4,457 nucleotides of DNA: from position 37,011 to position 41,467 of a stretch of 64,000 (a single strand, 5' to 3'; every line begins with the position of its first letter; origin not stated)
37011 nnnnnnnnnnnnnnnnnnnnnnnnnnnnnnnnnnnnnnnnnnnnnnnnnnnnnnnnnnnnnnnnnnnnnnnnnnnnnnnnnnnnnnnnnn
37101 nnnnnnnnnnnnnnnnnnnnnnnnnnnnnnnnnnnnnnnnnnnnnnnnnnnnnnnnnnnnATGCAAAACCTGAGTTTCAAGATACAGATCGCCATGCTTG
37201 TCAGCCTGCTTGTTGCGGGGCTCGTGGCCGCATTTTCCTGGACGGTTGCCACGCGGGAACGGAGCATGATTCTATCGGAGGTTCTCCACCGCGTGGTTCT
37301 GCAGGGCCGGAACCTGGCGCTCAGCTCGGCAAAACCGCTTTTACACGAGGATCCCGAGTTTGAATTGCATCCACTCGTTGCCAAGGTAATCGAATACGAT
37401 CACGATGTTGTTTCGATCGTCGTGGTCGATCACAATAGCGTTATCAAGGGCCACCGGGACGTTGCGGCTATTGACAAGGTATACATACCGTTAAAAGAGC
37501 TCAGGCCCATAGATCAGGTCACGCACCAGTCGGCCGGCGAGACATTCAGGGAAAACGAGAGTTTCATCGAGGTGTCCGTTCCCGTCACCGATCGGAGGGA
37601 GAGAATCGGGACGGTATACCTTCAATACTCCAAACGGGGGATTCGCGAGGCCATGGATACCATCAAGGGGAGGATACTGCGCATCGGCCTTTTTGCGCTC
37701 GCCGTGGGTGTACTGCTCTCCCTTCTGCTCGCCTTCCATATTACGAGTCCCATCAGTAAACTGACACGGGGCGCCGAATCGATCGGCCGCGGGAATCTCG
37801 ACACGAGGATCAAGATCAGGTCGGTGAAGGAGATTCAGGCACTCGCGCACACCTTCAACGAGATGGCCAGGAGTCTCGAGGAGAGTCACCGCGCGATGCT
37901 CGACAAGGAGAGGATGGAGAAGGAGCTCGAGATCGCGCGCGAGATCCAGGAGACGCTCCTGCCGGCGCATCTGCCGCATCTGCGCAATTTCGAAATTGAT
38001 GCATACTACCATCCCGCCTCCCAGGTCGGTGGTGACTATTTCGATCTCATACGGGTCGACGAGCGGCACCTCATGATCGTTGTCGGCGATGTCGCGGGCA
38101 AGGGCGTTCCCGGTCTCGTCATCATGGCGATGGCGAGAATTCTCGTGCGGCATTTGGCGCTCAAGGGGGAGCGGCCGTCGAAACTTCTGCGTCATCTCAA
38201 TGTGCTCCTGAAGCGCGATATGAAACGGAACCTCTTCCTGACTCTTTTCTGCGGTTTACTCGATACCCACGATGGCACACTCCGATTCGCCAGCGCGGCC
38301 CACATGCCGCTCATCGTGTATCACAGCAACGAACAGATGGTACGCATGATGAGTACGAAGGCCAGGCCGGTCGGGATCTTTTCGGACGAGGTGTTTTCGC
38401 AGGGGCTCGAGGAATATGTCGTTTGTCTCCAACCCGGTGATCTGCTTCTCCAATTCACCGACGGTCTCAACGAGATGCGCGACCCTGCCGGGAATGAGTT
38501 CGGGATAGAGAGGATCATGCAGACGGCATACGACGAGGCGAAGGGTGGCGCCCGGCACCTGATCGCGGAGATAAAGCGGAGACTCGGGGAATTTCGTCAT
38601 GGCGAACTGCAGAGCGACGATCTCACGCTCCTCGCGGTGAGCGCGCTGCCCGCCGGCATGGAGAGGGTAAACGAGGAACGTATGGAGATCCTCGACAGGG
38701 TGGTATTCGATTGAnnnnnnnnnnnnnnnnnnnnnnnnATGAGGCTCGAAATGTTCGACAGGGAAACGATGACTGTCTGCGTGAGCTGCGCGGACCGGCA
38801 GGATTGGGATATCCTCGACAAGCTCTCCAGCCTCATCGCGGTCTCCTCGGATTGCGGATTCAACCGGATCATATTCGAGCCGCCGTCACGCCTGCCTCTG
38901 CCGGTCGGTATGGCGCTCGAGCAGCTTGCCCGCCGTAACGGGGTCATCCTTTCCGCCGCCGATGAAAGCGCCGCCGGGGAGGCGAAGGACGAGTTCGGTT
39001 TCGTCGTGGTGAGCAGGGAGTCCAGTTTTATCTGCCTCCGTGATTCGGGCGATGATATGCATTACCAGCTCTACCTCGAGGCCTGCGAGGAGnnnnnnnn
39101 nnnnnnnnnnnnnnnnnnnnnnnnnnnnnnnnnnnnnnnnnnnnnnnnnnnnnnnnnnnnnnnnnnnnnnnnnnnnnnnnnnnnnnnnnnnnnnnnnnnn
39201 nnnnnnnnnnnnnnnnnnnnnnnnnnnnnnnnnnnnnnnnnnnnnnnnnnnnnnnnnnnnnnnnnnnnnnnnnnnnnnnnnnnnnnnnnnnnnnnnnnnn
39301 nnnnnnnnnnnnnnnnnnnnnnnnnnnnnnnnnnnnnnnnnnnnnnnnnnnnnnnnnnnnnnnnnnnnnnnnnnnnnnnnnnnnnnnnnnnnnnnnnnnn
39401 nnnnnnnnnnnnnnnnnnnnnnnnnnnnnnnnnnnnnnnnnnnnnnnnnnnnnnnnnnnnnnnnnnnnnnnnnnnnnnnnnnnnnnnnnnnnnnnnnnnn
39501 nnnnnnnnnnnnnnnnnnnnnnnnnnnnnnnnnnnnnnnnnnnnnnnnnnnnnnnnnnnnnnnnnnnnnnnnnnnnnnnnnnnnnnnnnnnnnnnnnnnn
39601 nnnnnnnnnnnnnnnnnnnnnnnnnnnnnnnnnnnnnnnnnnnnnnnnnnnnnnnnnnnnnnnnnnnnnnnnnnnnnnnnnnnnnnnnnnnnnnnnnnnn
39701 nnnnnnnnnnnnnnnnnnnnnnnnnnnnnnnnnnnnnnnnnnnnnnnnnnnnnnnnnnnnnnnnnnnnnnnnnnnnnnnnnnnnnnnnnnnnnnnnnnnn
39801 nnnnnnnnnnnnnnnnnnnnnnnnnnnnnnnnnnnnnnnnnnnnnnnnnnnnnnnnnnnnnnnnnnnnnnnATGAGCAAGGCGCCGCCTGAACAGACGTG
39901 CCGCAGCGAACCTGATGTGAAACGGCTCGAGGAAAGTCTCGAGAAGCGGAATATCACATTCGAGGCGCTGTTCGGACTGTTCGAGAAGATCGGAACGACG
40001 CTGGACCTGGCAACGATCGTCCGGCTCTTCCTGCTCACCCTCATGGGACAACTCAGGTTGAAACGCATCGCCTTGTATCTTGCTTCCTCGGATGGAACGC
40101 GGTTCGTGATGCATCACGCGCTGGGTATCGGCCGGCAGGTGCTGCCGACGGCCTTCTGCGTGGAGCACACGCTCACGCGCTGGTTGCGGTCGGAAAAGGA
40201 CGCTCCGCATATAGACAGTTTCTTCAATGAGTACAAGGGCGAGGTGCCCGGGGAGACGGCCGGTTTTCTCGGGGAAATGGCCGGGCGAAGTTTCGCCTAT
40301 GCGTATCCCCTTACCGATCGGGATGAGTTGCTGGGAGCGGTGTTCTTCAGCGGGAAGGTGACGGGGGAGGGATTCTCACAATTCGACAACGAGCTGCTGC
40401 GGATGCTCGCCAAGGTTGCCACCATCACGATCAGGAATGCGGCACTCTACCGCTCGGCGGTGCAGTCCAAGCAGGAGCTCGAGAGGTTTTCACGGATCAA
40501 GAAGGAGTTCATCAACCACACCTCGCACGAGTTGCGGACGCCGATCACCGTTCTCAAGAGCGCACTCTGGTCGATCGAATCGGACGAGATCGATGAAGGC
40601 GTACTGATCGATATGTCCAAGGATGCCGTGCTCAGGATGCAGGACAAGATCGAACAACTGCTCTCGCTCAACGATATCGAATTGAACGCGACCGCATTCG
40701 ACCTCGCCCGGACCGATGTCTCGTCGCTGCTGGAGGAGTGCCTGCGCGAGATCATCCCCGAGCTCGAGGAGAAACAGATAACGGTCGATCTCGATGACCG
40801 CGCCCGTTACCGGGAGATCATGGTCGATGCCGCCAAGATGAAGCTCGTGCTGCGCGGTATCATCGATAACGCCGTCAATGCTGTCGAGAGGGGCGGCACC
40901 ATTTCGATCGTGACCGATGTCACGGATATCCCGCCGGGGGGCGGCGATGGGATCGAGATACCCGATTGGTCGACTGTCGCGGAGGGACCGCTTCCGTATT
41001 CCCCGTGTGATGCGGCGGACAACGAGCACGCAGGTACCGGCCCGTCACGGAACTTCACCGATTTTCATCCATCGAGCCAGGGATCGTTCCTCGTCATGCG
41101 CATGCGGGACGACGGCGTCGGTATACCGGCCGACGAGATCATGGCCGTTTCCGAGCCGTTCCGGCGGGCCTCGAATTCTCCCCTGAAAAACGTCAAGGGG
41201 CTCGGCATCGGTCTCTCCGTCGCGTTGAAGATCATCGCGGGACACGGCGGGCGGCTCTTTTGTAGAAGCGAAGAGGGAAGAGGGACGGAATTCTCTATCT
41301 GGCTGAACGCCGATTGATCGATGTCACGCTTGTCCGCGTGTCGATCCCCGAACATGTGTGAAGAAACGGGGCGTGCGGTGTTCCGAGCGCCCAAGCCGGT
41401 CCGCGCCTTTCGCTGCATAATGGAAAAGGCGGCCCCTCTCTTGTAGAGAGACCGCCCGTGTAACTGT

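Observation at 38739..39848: RsbW-type serine kinase and its STAS substrate domain fused in one polypeptide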

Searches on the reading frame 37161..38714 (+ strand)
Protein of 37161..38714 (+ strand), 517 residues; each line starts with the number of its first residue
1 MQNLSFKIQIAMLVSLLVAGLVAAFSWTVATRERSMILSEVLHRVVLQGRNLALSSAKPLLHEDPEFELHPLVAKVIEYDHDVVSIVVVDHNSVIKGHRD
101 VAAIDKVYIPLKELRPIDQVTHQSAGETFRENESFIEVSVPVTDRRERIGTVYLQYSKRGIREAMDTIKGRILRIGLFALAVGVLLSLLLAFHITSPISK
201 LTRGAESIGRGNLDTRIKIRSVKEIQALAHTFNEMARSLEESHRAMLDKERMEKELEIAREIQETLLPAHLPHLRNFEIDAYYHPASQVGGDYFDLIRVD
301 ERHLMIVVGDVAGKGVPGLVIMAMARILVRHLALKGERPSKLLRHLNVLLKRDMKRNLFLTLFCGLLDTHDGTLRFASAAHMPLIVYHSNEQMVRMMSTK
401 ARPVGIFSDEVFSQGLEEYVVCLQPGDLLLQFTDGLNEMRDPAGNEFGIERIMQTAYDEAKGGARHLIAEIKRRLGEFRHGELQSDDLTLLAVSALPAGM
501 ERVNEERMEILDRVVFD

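Call 3: search_protein_families(library=pfam, proteins=[window:37161-38714:+], max_evalue=0.01)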
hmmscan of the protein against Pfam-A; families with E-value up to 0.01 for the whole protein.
window:37161-38714:+ (517 aa): 2 families
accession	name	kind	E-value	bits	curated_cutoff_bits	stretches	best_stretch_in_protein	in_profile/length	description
PF07228.17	SpoIIE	-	7.4e-43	147.2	25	1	301-494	2-190/192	Stage II sporulation protein E (SpoIIE)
PF00672.30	HAMP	-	5.3e-14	52.7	25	1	190-241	2-53/53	HAMP domain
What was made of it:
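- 37161..38714 (+): Membrane sensor phosphatase, 517 aa: TM1, an extracytoplasmic region of about 140 aa, TM2, HAMP, then PP2C (SpoIIE). It is the likely phosphatase for the phosphorylated STAS domain. Pfam finds HAMP at aa 190-241 (5e-14) and SpoIIE at aa 301-494 (7e-43) (call 3).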

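Call 4: search_protein_families(library=ncbifam, proteins=[window:37161-38714:+], max_evalue=0.01)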
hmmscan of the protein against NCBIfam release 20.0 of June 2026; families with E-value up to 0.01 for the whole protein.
window:37161-38714:+ (517 aa): 31 families (the best 25 are shown)
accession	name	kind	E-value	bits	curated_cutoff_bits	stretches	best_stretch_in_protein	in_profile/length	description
NF038263.1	prot_phos_SiaA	equivalog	3e-20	72.3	700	1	144-492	274-654/658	biofilm regulation protein phosphatase SiaA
NF033092.0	HK_WalK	equivalog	9.2e-20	70.7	725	1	65-251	69-257/594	cell wall metabolism sensor histidine kinase WalK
NF045505.1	RR_RssB_Pseudo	equivalog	3.2e-15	56.1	700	1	239-438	138-340/394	two-component system response regulator RssB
NF053592.1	HK_near_YfiR_like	equivalog_domain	6.8e-14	52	194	1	120-240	102-222/223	sensor histidine kinase, YfiR-like protein-associated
NF041210.1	his_kin_PieS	equivalog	9.6e-14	51.2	850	1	113-254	110-251/474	two component system sensor histidine kinase PieS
NF040691.1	MtrAB_MtrB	equivalog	1.3e-11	44.3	450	1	126-246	144-264/507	MtrAB system histidine kinase MtrB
NF008312.0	PRK11100.1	equivalog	1.1e-09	37.6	356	1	131-241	143-252/477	two-component system sensor histidine kinase CreC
TIGR01386.1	cztS_silS_copS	subfamily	5.1e-09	35.6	292.55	1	120-244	118-239/457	heavy metal sensor histidine kinase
TIGR04400.1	RK_trnsloc_Pase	equivalog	7.3e-09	35.2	200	1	178-492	52-355/358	Arg-Lys translocation region protein phosphatase RktP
NF012163.2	BaeS_SmeS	equivalog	1e-08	34.6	500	1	172-244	166-238/457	sensor histidine kinase efflux regulator BaeS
NF007423.1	PRK09966.1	equivalog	2.2e-08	33.4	325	1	136-250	117-232/390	diguanylate cyclase DgcN/YfiN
NF008318.0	PRK11107.1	equivalog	2.7e-08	32.3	890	1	175-247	183-255/920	two-component sensor histidine kinase BarA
NF045911.1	TCSHisKinNblS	equivalog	4.9e-08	31.8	1000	1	181-248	191-259/621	two-component system sensor histidine kinase NblS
NF012226.0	AdeS_HK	equivalog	9.1e-08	31.6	500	1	177-243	67-135/353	two-component sensor histidine kinase AdeS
NF052458.1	PhdiestGepA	equivalog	4e-07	28.6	1200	1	172-247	346-422/840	phosphodiesterase GepA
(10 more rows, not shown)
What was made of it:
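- Domain calls are above the curated cutoffs (calls 3, 4).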

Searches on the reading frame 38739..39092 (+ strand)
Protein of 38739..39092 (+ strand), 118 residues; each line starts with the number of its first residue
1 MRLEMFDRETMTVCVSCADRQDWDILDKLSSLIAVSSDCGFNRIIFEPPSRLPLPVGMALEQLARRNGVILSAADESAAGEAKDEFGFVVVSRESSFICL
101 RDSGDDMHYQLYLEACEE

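Call 39: predict_structure(alignment_id=A2)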
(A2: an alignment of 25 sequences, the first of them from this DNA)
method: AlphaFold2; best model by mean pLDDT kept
length: 118 residues; sequences in the alignment: 25
mean_pLDDT: 86.0   pTM: 0.75
mean pLDDT of the five models: 86.0, 85.0, 84.7, 80.9, 75.8
residues with pLDDT >= 90: 72; 70-90: 32; 50-70: 13; < 50: 1
segments of 3 or more residues with pLDDT < 50: none
pLDDT, mean of each block of 10 residues (from residue 1): 92 90 89 93 91 91 87 60 70 92 92 84
secondary structure, 60 per line:
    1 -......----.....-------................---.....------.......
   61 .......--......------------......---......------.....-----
elements in order: E2-7 E12-16 H24-39 E43-47 H54-67 E70-72 E88-93 E97-102 E109-113
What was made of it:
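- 38739..39053 (+): Family-specific N-terminal region (aa 1 to about 105). It comprises an alpha/beta domain (strand-strand-helix-strand-helix-strand, aa 2-72), a low-confidence loop and a beta-hairpin (aa 88-102). Function unknown. C39 is nearly invariant. AF2 model of aa 1-118, pLDDT 86 (call 39).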

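Call 43: fold_search(model_id=the predicted structure, library=pdb)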
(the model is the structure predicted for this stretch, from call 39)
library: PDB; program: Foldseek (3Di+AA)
matches with E <= 10: 511; with E <= 0.001: 0
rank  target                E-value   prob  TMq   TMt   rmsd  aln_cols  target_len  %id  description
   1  3hjf_A                3.0e-02  0.35  0.25  0.07  13.1       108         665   22  Crystal structure of T. thermophilus Argonaute E546 mutant protein complexed with DNA guide strand and 15-nt RNA targe (released 2009-10-06)
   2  3dlb_A                3.2e-02  0.33  0.24  0.07  13.1       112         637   22  Crystal structure of the guide-strand-containing Argonaute protein silencing complex (released 2008-09-02)
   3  3f73_B                3.7e-02  0.33  0.26  0.07  13.1       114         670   20  Alignment of guide-target seed duplex within an argonaute silencing complex (released 2008-12-16)
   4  4n76_B                4.8e-02  0.28  0.24  0.06  13.5       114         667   23  Structure of Thermus thermophilus Argonaute bound to guide DNA and cleaved target DNA with Mn2+ (released 2014-01-15)
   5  4n76_A                5.1e-02  0.28  0.24  0.07  13.4       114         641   23  Structure of Thermus thermophilus Argonaute bound to guide DNA and cleaved target DNA with Mn2+ (released 2014-01-15)
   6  5jwa_A                6.6e-02  0.60  0.31  0.10   9.0       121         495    7  the structure of malaria PfNDH2 (released 2017-03-22)
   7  3hm9_A                6.6e-02  0.33  0.26  0.07  13.0       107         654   21  Crystal structure of T. thermophilus Argonaute complexed with DNA guide strand and 19-nt RNA target strand (released 2009-10-06)
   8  5jwb_A                8.6e-02  0.47  0.30  0.10   9.3       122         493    4  Structure of NDH2 from plasmodium falciparum in complex with NADH (released 2017-03-29)
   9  5xp8_A                8.6e-02  0.21  0.24  0.07  13.7       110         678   24  Crystal structure of T. thermophilus Argonaute protein complexed with a bulge 4A5 on the guide strand (released 2018-04-18)
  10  3hxm_A                1.0e-01  0.28  0.28  0.07  13.1       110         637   15  Structure of an argonaute complexed with guide DNA and target RNA duplex containing two mismatches. (released 2009-10-06)
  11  3hvr_B                1.0e-01  0.21  0.24  0.07  13.0       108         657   23  Crystal structure of T. thermophilus Argonaute complexed with DNA guide strand and 19-nt RNA target strand with two Mg (released 2009-10-06)
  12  3dlh_A                1.0e-01  0.21  0.25  0.07  13.4       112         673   19  Crystal structure of the guide-strand-containing Argonaute protein silencing complex (released 2008-09-02)
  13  5jwb_H                1.2e-01  0.41  0.31  0.10   9.2       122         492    4  Structure of NDH2 from plasmodium falciparum in complex with NADH (released 2017-03-29)
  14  3hk2_B                1.2e-01  0.35  0.29  0.07  13.0       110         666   19  Crystal structure of T. thermophilus Argonaute N478 mutant protein complexed with DNA guide strand and 19-nt RNA targe (released 2009-10-06)
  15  3hvr_A                1.2e-01  0.21  0.26  0.07  13.2       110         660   23  Crystal structure of T. thermophilus Argonaute complexed with DNA guide strand and 19-nt RNA target strand with two Mg (released 2009-10-06)
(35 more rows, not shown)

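Call 46: find_homologous_proteins(query=A2, max_evalue=0.001)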
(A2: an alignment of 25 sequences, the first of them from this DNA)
Query A2 (25 sequences): 990 candidates shared short words with the query, none scored E <= 0.001.
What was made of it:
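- Tried and rejected: Homologue search with the N-terminal alignment alone: it returned nothing (call 46).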

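Call 49: search_protein_families(library=pfam, alignment_id=A2, max_evalue=5)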
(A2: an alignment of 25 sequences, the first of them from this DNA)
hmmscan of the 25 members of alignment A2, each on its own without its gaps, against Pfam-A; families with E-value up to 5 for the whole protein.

A. member 1, seq(118 aa): 0 families

B. families by the number of members that match (of 25 scanned): 6 families
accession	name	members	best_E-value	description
PF10147.14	CR6_interact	1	0.027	Growth arrest and DNA-damage-inducible proteins-interacting protein 1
PF13559.11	DUF4129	1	0.067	Domain of unknown function (DUF4129)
PF20242.3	Emfourin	1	0.12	Emfourin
PF08758.17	Cadherin_pro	1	0.13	Cadherin prodomain like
PF23442.1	DUF7125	1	0.14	Family of unknown function (DUF7125)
PF09935.14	DUF2167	1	0.29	Protein of unknown function (DUF2167)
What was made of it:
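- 38739..39053 (+): No Pfam hit (call 49).
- Tried and rejected: Pfam on all 25 N-terminal domains gave only scattered single hits (call 49).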

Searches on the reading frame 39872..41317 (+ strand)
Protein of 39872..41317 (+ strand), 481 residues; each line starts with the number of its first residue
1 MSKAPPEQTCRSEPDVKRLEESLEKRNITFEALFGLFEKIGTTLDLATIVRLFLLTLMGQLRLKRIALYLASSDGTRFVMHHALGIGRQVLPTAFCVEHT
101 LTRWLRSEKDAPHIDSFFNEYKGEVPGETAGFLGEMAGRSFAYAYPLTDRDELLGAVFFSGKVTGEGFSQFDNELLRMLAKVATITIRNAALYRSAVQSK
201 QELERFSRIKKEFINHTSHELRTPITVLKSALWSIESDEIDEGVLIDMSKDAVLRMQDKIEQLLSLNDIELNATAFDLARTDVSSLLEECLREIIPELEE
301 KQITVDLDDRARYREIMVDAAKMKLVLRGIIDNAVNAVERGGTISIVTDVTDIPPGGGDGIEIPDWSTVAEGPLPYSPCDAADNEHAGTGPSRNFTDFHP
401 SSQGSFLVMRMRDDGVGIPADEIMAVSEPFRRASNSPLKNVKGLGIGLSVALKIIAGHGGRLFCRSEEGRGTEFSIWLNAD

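Call 3: search_protein_families(library=pfam, proteins=[window:39872-41317:+], max_evalue=0.01)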
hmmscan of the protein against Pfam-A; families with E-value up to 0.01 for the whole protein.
window:39872-41317:+ (481 aa): 3 families
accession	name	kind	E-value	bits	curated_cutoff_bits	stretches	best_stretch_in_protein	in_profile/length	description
PF02518.31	HATPase_c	-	1.3e-15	58.2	26.4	1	404-479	35-108/111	Histidine kinase-, DNA gyrase B-, and HSP90-like ATPase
PF00512.31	HisKA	-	3.8e-08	33.7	26.9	1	210-270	2-64/66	His Kinase A (phospho-acceptor) domain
PF01590.32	GAF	-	0.00016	22.7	22.4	1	45-187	1-133/133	GAF domain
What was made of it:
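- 39872..41317 (+): Cytoplasmic GAF-HisKA-HATPase_c histidine kinase, 481 aa. There is no receiver-domain gene in the operon. It is the invariant downstream neighbour and the candidate output partner. Pfam (call 3).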

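Call 4: search_protein_families(library=ncbifam, proteins=[window:39872-41317:+], max_evalue=0.01)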
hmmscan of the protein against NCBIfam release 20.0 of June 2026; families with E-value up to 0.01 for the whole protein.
window:39872-41317:+ (481 aa): 71 families (the best 25 are shown)
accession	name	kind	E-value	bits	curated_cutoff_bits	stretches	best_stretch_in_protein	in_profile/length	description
TIGR02966.1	phoR_proteo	equivalog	1.5e-30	106.4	334.2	2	201-348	105-255/333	phosphate regulon sensor histidine kinase PhoR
NF046044.1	PnpS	equivalog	1e-28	100.4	400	2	202-349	162-312/390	two-component system histidine kinase PnpS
NF033092.0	HK_WalK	equivalog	2.8e-26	92.2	725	2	202-348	364-514/594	cell wall metabolism sensor histidine kinase WalK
NF047874.1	MASE3_PAS_HK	subfamily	6.4e-25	88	560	2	405-479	550-624/655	MASE3 domain-containing sensor histidine kinase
NF033093.1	HK_VicK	exception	1.4e-21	76.6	680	2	201-352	200-359/448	cell wall metabolism sensor histidine kinase VicK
NF008468.0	PRK11360.1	equivalog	2.3e-19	69.2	646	2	404-479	538-607/616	two-component system sensor histidine kinase AtoS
NF008235.0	PRK11006.1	equivalog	2.6e-19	69.4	390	2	203-347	197-342/431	phosphate regulon sensor histidine kinase PhoR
NF006800.0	PRK09303.1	equivalog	3.5e-19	69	342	2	198-347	139-297/383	histidine kinase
NF040691.1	MtrAB_MtrB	equivalog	6.8e-19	68.3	450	2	200-339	261-404/507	MtrAB system histidine kinase MtrB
NF012163.2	BaeS_SmeS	equivalog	3.5e-18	65.8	500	2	201-350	231-380/457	sensor histidine kinase efflux regulator BaeS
NF007898.0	PRK10604.1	equivalog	9e-18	64.6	478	2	201-348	203-345/433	two-component system sensor histidine kinase RstB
NF033091.0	HK_VanS_ACDEFG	equivalog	2.4e-17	63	400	2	194-349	58-216/293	vancomycin resistance histidine kinase VanS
NF008312.0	PRK11100.1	equivalog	2.6e-17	62.8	356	2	200-349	247-396/477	two-component system sensor histidine kinase CreC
NF007688.0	PRK10364.1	equivalog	7.4e-17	61.2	479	2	403-479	380-450/460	two-component system sensor histidine kinase ZraS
NF008025.0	PRK10755.1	equivalog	2.7e-16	59.2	314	2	208-348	141-279/362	two-component system sensor histidine kinase PmrB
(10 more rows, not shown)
